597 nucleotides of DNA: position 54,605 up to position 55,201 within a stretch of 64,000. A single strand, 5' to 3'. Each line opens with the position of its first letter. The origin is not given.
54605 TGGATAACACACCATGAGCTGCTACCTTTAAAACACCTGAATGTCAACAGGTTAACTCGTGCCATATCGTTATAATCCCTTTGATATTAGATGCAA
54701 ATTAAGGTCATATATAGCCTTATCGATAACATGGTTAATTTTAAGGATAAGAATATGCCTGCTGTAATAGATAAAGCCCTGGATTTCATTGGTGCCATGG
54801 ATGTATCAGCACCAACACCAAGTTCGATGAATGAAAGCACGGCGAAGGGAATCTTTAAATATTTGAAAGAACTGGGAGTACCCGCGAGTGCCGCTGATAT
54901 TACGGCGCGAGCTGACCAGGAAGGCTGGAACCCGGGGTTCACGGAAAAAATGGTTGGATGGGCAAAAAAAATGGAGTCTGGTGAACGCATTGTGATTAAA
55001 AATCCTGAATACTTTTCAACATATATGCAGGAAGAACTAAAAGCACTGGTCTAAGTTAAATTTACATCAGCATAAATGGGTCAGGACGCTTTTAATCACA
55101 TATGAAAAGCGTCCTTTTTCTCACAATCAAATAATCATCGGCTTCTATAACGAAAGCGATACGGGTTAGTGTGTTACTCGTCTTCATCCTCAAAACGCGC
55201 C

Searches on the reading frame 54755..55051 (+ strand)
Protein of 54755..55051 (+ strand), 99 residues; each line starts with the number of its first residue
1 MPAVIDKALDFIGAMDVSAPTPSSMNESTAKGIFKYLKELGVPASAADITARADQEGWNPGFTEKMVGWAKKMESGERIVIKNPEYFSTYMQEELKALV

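Call 22: find_related_loci(query=window:54755-55051:+, collection=genome_contigs, flank=2500)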
Query window:54755-55051:+ (99 aa) in genome_contigs; peptide patterns used: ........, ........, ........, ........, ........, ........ (x = any residue, [..] = any of these).
159 stretches matched a pattern; 19 encode a relative of the query (tblastn E <= 1e-3); 19 distinct loci.
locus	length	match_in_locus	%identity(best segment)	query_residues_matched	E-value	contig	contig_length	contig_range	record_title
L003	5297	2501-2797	98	1-99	5e-63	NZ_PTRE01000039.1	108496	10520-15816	Escherichia sp. MOD1-EC7003 MOD1-EC7003_39_length_108496_cov_107, whole genome shotgun sequence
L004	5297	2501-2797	96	1-99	7e-63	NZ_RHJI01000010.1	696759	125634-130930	Escherichia sp. E1V33 1V33_10_consensus, whole genome shotgun sequence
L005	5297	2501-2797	95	1-99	7e-62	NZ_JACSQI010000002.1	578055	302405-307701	Escherichia whittamii strain Sa2BVA5 NODE_2_length_578055_cov_7.746463, whole genome shotgun sequence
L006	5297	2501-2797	89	1-99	1e-58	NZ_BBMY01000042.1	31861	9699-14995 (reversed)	Escherichia albertii NBRC 107761 = DSM 17582 strain NBRC 107761, whole genome shotgun sequence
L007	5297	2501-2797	88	1-99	8e-58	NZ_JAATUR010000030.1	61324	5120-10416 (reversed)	Escherichia coli strain SCPM-O-B-8794 30length=61324, whole genome shotgun sequence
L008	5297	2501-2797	76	1-99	1e-50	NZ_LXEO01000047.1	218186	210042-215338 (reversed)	Buttiauxella noackiae ATCC 51607 Sequence00047, whole genome shotgun sequence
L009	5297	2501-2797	74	1-99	2e-49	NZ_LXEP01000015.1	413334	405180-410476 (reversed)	Buttiauxella gaviniae ATCC 51604 Sequence00015, whole genome shotgun sequence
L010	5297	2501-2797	75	1-99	2e-49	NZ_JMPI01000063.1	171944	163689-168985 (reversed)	Buttiauxella agrestis ATCC 33320 GBAG.assembly.063, whole genome shotgun sequence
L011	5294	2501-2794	73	1-98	3e-49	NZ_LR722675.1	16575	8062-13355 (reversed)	Buttiauxella massiliensis strain Marseille-P9829, whole genome shotgun sequence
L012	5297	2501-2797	72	1-99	8e-48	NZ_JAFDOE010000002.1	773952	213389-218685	Citrobacter sp. FP75 contig2, whole genome shotgun sequence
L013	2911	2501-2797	71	1-99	4e-47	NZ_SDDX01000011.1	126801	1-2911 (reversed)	Lelliottia nimipressuralis strain CCUG 25894 CCUG25894T_0000011, whole genome shotgun sequence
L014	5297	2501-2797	69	1-99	7e-46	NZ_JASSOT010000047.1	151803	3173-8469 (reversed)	Lelliottia sp. V86_10 NODE_15_length_151803_cov_15.146107, whole genome shotgun sequence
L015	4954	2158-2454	69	1-99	1e-44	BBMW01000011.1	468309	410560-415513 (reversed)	Citrobacter werkmanii NBRC 105721 DNA, contig: CIWKM11, whole genome shotgun sequence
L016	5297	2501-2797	69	1-99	1e-44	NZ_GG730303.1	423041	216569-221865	Citrobacter youngae ATCC 29220 Scfld4, whole genome shotgun sequence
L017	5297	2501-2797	69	1-99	1e-44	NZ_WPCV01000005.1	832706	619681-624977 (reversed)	Citrobacter sp. On2M On2M_5, whole genome shotgun sequence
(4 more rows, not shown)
